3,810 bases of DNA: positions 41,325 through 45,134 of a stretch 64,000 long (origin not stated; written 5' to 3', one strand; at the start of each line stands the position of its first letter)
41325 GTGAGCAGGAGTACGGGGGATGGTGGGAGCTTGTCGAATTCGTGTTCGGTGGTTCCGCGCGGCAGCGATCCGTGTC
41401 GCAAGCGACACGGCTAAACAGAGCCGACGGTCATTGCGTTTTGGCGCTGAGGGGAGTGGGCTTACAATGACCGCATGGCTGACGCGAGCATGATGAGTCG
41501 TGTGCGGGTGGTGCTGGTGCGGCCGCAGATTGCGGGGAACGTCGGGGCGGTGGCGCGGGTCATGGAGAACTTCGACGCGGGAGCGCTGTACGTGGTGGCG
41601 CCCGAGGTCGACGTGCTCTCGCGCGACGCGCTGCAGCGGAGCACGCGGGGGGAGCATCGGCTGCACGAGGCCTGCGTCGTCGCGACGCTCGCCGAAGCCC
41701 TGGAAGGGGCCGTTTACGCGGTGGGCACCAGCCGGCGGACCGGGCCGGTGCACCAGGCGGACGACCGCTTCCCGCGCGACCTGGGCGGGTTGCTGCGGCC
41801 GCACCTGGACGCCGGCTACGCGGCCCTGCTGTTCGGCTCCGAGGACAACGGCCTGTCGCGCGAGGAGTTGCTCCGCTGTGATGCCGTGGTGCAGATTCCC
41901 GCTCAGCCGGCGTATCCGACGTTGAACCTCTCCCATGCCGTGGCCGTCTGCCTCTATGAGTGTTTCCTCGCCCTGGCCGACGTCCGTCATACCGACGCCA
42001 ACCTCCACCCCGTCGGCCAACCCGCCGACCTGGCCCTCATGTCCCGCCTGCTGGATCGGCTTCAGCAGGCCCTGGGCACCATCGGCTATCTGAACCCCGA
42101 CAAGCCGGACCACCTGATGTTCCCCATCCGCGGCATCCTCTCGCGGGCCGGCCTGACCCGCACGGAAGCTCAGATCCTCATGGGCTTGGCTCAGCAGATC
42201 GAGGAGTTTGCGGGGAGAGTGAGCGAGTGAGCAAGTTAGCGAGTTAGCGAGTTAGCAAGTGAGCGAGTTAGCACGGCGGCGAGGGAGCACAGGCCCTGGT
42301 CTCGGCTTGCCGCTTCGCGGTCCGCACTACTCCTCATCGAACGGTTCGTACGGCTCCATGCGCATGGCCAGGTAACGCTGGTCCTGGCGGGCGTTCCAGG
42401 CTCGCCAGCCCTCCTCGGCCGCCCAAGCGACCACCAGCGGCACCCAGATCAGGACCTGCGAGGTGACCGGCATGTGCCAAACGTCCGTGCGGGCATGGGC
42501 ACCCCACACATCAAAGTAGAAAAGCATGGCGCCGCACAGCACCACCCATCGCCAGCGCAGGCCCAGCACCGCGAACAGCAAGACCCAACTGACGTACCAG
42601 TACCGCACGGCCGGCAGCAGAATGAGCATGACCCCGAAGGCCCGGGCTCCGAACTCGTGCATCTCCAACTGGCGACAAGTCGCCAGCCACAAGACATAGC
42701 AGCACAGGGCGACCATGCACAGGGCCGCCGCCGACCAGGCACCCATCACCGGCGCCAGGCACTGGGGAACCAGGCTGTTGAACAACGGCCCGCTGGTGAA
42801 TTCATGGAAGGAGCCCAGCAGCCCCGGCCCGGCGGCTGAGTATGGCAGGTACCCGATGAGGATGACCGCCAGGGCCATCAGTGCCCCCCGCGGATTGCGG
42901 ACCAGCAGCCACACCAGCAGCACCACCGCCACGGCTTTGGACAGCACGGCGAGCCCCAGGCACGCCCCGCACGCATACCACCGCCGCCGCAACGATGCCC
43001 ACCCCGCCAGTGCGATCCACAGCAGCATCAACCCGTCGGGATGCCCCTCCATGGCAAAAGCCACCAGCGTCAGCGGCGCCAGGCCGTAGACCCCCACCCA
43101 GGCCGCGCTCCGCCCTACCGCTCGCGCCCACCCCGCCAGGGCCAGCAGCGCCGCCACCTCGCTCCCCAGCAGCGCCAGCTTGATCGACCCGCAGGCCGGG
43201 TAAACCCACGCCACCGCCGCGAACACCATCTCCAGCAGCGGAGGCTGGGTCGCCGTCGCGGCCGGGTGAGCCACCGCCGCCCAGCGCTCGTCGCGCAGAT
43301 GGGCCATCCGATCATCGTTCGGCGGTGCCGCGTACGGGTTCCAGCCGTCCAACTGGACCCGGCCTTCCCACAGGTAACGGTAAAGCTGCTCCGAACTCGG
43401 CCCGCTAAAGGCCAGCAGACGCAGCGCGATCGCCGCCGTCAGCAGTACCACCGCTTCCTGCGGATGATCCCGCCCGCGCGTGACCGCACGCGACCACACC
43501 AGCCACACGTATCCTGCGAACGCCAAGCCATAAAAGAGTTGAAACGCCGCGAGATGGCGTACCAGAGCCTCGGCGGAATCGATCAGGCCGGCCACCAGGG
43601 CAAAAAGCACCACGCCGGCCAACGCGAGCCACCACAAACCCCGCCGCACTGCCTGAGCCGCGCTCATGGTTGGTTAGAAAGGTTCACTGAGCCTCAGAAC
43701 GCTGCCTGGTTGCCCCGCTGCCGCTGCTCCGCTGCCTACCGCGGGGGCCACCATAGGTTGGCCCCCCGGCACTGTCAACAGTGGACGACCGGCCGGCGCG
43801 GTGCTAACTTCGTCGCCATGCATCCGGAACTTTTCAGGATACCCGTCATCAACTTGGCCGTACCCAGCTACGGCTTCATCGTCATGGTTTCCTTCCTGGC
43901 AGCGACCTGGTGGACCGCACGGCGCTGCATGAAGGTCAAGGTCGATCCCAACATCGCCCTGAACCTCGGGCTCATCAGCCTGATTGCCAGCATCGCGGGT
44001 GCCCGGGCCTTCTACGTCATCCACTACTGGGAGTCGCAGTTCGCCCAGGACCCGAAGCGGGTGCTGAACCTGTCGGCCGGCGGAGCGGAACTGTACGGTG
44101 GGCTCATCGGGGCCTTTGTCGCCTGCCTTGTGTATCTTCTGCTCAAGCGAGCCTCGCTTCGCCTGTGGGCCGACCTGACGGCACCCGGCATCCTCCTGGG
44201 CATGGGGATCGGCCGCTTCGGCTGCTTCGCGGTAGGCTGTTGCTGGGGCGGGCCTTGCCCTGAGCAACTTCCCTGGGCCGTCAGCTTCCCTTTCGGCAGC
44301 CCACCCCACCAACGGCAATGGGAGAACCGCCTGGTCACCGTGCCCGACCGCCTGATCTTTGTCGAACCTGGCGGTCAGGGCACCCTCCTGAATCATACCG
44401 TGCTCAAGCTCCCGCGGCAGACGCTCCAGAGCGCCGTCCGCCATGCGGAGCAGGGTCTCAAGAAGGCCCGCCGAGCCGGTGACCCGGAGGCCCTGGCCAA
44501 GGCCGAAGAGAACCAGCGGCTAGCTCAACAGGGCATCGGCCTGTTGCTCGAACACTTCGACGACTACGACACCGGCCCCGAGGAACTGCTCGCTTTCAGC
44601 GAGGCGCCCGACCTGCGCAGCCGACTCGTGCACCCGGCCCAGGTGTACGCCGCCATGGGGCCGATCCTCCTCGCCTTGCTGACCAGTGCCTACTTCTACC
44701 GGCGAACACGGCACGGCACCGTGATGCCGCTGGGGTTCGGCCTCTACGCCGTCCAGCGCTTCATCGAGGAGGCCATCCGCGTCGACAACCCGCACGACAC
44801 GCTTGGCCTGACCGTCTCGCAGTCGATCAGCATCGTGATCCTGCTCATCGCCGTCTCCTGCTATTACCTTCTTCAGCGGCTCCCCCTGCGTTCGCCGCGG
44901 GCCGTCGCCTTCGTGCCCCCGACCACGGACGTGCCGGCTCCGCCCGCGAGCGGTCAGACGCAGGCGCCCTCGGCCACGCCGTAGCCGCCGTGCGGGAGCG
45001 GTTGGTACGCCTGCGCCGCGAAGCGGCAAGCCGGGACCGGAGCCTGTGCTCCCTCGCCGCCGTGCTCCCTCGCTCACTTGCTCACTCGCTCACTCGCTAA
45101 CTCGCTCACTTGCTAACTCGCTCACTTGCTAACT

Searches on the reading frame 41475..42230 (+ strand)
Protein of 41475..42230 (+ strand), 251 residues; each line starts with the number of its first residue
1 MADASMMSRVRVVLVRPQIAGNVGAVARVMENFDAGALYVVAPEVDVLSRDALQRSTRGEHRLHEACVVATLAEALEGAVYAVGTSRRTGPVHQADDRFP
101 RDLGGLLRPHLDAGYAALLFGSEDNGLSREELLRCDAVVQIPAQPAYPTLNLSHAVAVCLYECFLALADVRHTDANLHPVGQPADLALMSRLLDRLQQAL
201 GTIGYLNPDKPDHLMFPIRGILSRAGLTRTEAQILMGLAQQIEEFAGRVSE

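Call 10: search_protein_families(library=pfam, proteins=[window:41475-42230:+], max_evalue=0.01)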
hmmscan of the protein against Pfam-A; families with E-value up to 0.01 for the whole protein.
window:41475-42230:+ (251 aa): 1 family
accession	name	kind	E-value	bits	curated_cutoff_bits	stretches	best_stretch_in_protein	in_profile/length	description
PF00588.24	SpoU_methylase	-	6e-28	98.2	29.7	1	10-161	2-142/142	SpoU rRNA Methylase family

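Call 18: find_encoding_contigs(protein=window:41490-42230:+, flank=10000, max_places=10)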
Protein window:41490-42230:+ (246 aa): 2 contigs read that carry it; 2 places shown.
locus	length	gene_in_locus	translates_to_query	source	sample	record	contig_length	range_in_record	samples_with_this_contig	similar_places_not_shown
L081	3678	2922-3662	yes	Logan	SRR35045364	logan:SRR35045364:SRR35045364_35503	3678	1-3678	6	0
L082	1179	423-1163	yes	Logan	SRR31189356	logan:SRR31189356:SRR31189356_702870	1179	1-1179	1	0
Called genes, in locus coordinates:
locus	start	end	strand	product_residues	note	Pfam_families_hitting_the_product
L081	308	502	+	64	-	-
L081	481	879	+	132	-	PF01850:PIN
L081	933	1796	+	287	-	-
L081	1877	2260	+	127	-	-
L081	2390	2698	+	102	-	PF12773:DZR (weak)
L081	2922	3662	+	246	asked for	PF00588:SpoU_methylase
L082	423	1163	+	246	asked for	PF00588:SpoU_methylase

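Call 22: find_related_loci(query=window:41490-42230:+, collection=metagenome_contigs, flank=8000)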
Query window:41490-42230:+ (246 aa) in metagenome_contigs; peptide patterns used: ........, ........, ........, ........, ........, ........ (x = any residue, [..] = any of these).
237 stretches matched a pattern; 5 encode a relative of the query (tblastn E <= 1e-3); 5 distinct loci.
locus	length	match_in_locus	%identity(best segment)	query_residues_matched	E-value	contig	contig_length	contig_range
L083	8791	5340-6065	89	1-242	8e-140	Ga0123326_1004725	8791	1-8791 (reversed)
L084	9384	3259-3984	89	1-242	8e-140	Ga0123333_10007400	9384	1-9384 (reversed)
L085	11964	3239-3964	89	1-242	9e-140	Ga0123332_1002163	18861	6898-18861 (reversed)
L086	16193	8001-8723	69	2-241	7e-101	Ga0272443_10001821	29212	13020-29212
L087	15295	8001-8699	37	5-246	3e-27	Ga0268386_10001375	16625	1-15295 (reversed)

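Call 49: search_protein_families(library=ncbifam, proteins=[window:41490-42230:+], max_evalue=0.01)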
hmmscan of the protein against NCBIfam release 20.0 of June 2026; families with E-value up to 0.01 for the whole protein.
window:41490-42230:+ (246 aa): 11 families
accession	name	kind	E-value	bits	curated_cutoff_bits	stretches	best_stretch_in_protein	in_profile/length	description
TIGR00050.1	rRNA_methyl_1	subfamily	8.7e-47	159.9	167.15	1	1-239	1-230/233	TrmJ/YjtD family RNA methyltransferase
NF011694.0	PRK15114.1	equivalog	1.8e-30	106.3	280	1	1-240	1-240/246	tRNA (cytosine(32)/uridine(32)-2'-O)-methyltransferase TrmJ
NF041077.1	tRNAmeth_TrmJ_Sulfolob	equivalog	2e-30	106.1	350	1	5-161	2-154/229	tRNA (cytidine-2'-O-)-methyltransferase TrmJ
NF007752.0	PRK10433.1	equivalog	1.6e-22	80.1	212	1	4-195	2-185/228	tRNA/rRNA methyltransferase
TIGR00186.1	rRNA_methyl_3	equivalog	3.7e-10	39.7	160.15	1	17-158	106-236/240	23S rRNA (guanosine(2251)-2'-O)-methyltransferase RlmB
TIGR00185.1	tRNA_yibK_trmL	equivalog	6.8e-08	32.5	190.6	1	113-158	98-144/154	tRNA (uridine(34)/cytosine(34)/5-carboxymethylaminomethyluridine(34)-2'-O)-methyltransferase TrmL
NF000477.1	NshR_TsnR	equivalog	1.9e-06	27.5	425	1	7-157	119-259/266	NshR/TsnR family 23S rRNA methyltransferase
NF008386.0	PRK11181.1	equivalog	4.3e-06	26.2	366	1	109-158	189-238/244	23S rRNA (guanosine(2251)-2'-O)-methyltransferase RlmB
NF007683.0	PRK10358.1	equivalog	4.7e-05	23.3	282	1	112-161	96-147/157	tRNA (uridine(34)/cytosine(34)/5-carboxymethylaminomethyluridine(34)-2'-O)-methyltransferase TrmL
NF000035.1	nosihep_NshR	exception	0.0019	17.8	500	1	7-162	119-264/274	NshR family nosiheptide/thiostrepton resistance 23S rRNA methyltransferase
NF008295.0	PRK11081.1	equivalog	0.0033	17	227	1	111-158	114-161/230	tRNA (guanosine(18)-2'-O)-methyltransferase TrmH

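Call 79: search_protein_families(library=pfam, proteins=[L083:796-1902:-, L083:7445-8758:-], max_evalue=0.001)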
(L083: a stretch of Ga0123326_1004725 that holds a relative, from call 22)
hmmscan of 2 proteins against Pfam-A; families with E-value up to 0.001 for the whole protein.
L083:796-1902:- (368 aa): 0 families

L083:7445-8758:- (437 aa): 0 families

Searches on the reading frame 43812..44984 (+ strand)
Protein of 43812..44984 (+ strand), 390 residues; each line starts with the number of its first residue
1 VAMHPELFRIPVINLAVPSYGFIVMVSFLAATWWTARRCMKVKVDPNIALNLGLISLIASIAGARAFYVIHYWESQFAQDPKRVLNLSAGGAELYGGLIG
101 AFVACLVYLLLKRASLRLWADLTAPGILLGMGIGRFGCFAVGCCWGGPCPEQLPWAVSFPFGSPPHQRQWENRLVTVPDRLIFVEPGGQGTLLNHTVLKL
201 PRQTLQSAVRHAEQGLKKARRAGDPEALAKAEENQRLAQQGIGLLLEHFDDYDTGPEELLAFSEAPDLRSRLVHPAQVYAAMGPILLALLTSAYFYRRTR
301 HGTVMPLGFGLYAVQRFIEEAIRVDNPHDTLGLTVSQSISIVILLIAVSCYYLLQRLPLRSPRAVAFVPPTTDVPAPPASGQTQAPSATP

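Call 79: search_protein_families(library=pfam, proteins=[window:43812-44984:+], max_evalue=0.001)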
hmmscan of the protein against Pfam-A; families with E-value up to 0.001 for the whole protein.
window:43812-44984:+ (390 aa): 1 family
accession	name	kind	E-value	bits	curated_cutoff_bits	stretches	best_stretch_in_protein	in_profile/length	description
PF01790.23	LGT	-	1.4e-42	146.2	24.9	1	7-351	3-238/240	Prolipoprotein diacylglyceryl transferase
